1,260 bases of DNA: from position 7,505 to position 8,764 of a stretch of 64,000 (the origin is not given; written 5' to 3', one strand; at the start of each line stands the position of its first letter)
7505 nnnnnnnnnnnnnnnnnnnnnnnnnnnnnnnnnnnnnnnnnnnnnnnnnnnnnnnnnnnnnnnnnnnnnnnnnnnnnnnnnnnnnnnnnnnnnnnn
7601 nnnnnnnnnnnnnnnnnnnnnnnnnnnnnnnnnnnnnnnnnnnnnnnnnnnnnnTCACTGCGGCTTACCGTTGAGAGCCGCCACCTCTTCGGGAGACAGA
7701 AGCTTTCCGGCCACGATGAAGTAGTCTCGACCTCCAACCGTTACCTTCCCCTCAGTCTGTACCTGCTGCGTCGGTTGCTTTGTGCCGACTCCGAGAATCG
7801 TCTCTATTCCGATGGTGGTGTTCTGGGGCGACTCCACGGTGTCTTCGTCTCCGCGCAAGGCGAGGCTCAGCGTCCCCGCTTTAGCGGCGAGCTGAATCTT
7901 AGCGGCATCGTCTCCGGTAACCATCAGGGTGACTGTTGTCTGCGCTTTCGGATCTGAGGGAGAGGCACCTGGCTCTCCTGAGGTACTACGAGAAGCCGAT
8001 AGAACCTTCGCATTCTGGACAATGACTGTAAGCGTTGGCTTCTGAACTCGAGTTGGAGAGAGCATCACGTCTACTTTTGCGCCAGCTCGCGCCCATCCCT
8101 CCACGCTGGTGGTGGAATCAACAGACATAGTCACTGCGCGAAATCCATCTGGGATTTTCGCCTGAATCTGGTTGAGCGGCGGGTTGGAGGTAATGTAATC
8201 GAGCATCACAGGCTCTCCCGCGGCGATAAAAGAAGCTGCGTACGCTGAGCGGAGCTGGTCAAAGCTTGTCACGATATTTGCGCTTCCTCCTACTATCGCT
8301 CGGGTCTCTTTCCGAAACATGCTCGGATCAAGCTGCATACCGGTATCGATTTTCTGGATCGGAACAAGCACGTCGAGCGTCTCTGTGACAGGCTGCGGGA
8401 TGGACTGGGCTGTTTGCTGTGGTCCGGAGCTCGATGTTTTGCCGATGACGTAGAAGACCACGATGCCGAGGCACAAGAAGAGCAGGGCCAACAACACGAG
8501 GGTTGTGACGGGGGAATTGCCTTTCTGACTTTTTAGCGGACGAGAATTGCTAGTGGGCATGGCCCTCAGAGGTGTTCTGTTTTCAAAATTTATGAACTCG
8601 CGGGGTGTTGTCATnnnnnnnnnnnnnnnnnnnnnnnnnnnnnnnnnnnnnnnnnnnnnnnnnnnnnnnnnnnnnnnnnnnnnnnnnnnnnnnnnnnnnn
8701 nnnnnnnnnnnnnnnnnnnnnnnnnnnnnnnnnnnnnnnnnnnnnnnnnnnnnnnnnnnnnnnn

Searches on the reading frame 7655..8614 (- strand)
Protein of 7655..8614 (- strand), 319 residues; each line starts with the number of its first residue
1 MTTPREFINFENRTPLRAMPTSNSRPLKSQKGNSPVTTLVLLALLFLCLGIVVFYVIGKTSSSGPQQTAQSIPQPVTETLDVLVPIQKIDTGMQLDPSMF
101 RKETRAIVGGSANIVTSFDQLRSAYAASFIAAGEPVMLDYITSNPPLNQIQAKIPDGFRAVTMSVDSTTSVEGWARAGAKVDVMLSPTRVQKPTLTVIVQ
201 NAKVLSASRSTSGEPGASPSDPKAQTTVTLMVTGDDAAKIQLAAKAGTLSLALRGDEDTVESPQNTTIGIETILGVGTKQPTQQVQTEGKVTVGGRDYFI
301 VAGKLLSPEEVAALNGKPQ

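Call 4: search_protein_families(library=pfam, proteins=[window:7655-8614:-], max_evalue=0.01)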
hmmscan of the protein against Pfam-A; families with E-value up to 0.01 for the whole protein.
window:7655-8614:- (319 aa): 1 family
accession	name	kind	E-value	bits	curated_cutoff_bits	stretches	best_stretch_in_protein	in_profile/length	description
PF16976.10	RcpC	-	3.4e-20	72.5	28.8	1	149-254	2-114/114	Flp pilus assembly protein RcpC/CpaB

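Call 27: search_protein_families(library=ncbifam, proteins=[window:7655-8614:-], max_evalue=0.01)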
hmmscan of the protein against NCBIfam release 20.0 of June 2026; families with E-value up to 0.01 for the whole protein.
window:7655-8614:- (319 aa): 3 families
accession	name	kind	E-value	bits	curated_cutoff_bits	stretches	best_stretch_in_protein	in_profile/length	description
TIGR03177.1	pilus_cpaB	equivalog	1.2e-31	110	71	1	45-264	6-223/262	Flp pilus assembly protein CpaB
TIGR03170.1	flgA_cterm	equivalog_domain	0.00014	21.8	54.65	1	72-183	5-115/137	flagellar basal body P-ring formation chaperone FlgA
NF042931.1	SAG1386_EF1546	equivalog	0.001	19.1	80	0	24-71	18-65/158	SAG1386/EF1546 family surface-associated protein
